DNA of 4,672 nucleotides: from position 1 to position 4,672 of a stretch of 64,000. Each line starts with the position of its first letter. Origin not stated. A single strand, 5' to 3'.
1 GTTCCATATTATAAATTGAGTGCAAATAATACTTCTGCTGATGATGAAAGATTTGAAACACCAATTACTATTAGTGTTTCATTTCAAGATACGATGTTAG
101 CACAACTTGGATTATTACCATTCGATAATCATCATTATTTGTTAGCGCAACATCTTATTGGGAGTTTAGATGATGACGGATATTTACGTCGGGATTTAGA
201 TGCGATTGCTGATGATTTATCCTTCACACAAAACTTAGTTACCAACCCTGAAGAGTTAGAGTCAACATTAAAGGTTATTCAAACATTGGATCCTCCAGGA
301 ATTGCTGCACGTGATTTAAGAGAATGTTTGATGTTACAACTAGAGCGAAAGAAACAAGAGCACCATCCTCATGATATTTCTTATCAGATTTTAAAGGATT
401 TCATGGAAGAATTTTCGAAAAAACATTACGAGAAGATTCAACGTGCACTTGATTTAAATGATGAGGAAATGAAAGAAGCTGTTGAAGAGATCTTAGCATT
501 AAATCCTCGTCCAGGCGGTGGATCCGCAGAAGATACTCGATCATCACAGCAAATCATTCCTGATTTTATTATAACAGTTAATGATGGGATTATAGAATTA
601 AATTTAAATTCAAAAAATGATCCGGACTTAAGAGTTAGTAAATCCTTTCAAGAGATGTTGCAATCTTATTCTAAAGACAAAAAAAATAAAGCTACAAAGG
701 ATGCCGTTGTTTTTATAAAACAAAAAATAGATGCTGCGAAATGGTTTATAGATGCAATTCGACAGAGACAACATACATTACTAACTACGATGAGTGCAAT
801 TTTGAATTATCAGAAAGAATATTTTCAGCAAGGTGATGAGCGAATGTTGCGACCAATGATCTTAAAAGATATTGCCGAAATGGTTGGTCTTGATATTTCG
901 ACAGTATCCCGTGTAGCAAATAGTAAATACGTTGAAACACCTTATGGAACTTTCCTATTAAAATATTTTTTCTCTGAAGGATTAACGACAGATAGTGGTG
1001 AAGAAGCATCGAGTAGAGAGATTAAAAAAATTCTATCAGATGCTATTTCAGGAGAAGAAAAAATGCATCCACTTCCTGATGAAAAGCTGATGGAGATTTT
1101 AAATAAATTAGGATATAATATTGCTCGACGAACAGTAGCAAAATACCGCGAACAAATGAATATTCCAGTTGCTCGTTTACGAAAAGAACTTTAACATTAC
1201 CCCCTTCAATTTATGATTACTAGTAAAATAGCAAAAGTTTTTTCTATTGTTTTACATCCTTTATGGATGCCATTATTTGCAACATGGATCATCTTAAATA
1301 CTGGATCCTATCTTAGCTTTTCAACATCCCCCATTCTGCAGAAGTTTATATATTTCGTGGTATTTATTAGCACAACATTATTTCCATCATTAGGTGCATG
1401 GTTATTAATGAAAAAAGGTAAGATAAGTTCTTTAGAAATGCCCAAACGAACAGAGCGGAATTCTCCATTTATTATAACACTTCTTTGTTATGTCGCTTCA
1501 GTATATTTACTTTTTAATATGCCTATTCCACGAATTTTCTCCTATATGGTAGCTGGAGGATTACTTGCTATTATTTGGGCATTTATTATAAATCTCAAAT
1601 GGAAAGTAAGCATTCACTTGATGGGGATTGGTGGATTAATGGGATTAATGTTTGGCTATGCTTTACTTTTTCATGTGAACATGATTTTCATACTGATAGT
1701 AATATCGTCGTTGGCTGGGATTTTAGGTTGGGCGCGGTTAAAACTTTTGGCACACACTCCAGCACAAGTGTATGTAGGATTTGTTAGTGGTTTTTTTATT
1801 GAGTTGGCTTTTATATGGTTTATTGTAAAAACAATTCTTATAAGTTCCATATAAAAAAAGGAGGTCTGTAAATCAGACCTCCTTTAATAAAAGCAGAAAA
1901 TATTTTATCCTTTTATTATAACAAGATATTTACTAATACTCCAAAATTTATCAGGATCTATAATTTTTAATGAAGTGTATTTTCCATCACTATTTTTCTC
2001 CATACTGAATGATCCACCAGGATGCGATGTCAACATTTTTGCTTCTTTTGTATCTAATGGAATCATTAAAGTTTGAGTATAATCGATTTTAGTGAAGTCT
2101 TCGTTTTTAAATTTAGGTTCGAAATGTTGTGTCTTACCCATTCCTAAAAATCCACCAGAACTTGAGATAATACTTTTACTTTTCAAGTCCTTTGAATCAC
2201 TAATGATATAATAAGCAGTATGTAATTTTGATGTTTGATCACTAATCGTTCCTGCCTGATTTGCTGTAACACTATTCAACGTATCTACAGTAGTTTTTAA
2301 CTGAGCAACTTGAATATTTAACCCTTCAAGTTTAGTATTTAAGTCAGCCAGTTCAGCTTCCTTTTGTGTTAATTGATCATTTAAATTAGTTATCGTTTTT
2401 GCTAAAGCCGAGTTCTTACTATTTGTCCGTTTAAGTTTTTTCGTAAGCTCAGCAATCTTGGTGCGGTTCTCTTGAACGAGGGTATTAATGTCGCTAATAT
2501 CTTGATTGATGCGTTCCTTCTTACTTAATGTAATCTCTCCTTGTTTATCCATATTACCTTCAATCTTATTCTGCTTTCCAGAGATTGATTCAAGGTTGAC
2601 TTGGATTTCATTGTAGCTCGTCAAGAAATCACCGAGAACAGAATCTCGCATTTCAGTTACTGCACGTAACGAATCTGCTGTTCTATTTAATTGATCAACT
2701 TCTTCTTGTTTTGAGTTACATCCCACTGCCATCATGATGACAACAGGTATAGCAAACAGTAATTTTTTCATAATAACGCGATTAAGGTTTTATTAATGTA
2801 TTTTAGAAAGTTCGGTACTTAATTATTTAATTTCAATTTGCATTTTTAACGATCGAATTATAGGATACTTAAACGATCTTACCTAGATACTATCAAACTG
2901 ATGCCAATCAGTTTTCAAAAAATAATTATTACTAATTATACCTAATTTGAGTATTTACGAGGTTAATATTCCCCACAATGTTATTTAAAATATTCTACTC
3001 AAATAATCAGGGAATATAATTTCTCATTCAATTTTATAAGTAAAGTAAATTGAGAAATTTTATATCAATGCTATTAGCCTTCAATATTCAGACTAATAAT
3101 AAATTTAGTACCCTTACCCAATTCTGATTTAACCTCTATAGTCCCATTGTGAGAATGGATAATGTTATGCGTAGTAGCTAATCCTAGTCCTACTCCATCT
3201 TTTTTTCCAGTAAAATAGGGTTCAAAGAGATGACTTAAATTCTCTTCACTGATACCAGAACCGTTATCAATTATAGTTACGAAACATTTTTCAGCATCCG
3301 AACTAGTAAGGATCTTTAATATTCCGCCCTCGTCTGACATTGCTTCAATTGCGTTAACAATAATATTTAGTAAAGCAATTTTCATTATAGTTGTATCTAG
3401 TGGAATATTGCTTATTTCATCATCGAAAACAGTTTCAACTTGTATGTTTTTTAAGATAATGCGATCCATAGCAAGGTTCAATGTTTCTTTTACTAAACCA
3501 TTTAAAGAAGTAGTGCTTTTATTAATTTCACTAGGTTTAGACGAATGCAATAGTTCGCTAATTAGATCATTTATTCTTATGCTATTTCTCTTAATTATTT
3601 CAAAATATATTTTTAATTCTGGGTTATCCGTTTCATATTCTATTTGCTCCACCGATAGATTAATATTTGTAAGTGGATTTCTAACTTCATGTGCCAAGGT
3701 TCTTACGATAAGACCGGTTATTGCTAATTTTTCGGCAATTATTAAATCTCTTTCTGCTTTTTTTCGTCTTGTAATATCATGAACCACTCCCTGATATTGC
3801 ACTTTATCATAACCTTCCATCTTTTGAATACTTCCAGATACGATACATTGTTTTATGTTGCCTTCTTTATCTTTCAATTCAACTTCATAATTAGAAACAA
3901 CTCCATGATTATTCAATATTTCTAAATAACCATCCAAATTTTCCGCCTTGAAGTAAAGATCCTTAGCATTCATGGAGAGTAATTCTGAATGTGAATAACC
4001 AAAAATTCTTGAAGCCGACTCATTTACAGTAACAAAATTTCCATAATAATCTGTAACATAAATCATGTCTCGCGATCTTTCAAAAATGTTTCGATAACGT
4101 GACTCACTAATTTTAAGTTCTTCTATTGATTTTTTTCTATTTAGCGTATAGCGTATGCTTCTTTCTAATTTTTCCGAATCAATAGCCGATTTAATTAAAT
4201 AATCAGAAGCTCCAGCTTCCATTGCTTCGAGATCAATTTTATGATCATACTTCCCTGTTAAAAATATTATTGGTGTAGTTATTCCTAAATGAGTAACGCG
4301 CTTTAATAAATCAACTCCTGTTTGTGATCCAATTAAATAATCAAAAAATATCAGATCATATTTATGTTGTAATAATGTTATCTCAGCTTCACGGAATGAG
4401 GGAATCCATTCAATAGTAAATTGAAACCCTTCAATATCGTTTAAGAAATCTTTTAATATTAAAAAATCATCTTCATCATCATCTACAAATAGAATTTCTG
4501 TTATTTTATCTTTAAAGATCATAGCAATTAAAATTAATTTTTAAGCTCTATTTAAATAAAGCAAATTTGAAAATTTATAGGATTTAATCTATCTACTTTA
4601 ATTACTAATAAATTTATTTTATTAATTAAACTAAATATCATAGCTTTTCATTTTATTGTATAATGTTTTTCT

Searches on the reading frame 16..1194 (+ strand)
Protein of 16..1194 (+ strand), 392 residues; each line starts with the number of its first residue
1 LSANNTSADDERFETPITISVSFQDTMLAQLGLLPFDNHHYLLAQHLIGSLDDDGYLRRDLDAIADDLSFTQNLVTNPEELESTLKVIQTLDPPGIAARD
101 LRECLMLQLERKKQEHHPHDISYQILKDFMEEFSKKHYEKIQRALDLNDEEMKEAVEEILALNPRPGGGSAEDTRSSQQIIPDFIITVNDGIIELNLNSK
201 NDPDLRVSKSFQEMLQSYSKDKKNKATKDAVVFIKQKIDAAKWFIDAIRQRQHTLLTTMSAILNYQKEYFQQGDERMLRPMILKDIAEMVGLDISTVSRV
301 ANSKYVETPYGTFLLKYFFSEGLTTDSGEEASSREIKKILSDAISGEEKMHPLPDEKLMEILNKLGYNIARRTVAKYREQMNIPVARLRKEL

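Call 55: search_protein_families(library=pfam, proteins=[window:16-1194:+], max_evalue=0.001)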
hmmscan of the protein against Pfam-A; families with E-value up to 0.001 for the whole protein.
window:16-1194:+ (392 aa): 3 families
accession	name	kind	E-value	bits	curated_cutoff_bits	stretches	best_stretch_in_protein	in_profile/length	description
PF04963.19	Sigma54_CBD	-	4.2e-53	180.3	22.9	1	17-210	6-184/185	Sigma-54 factor, core binding domain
PF04552.19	Sigma54_DBD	-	3.8e-51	173.4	22.8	1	233-390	3-159/160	Sigma-54, DNA binding domain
PF00356.27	LacI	-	0.00019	21.6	27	0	283-304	2-23/46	Bacterial regulatory proteins, lacI family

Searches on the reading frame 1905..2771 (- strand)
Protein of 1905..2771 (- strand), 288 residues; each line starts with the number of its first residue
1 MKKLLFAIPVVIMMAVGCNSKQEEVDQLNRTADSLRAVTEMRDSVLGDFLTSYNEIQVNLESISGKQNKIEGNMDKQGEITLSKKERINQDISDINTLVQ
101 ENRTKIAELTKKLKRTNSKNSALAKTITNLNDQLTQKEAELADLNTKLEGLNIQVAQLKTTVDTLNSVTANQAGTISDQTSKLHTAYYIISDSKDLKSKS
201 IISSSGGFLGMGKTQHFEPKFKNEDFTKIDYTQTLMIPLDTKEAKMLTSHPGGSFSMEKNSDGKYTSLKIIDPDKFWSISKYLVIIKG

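Call 55: search_protein_families(library=pfam, proteins=[window:1905-2771:-], max_evalue=0.001)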
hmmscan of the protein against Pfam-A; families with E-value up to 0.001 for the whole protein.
window:1905-2771:- (288 aa): 4 families
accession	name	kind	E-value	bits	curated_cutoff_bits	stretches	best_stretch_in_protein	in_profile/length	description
PF00038.26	Filament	-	6.3e-05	23.2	40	1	21-164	140-281/313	Intermediate filament protein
PF04102.17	SlyX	-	0.0003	21.8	30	0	145-184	2-41/67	SlyX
PF18641.6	LidA_Long_CC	-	0.00043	20.7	26.5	1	105-204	3-97/177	LidA long coiled-coil domain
PF04977.20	DivIC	-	0.0007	19.8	28.9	0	100-133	20-54/80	Septum formation initiator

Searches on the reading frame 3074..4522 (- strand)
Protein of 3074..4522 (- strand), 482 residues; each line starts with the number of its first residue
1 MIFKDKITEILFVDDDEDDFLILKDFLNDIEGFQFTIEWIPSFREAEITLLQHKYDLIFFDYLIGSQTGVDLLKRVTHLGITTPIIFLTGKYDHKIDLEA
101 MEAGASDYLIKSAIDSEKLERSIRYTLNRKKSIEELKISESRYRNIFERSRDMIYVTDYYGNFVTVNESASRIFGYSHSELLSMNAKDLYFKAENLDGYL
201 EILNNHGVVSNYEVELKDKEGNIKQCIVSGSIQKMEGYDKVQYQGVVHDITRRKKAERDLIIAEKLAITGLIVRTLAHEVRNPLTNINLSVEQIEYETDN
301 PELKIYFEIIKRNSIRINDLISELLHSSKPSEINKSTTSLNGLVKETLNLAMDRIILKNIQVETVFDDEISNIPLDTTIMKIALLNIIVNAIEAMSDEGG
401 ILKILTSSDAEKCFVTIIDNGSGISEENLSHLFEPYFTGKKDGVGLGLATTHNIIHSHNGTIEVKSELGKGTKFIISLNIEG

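Call 55: search_protein_families(library=pfam, proteins=[window:3074-4522:-], max_evalue=0.001)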
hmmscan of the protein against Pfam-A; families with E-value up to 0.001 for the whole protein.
window:3074-4522:- (482 aa): 7 families
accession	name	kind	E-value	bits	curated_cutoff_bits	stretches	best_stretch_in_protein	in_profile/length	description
PF02518.31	HATPase_c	-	1.4e-20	74.2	26.4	1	380-479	6-108/111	Histidine kinase-, DNA gyrase B-, and HSP90-like ATPase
PF00072.30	Response_reg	-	2.1e-16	60.5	30.2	1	10-121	1-108/111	Response regulator receiver domain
PF00512.31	HisKA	-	6.6e-12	45.7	26.9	1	273-330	6-63/66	His Kinase A (phospho-acceptor) domain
PF13426.13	PAS_9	-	1.6e-10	41.6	27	1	152-251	2-102/103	PAS domain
PF00989.32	PAS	-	1e-09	38.8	22.6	1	142-250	2-113/113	PAS fold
PF13188.13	PAS_8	-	4e-07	30.1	21.8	1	142-181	2-38/65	PAS domain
PF13589.12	HATPase_c_3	-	0.00046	20.6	25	0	380-433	3-54/137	Histidine kinase-, DNA gyrase B-, and HSP90-like ATPase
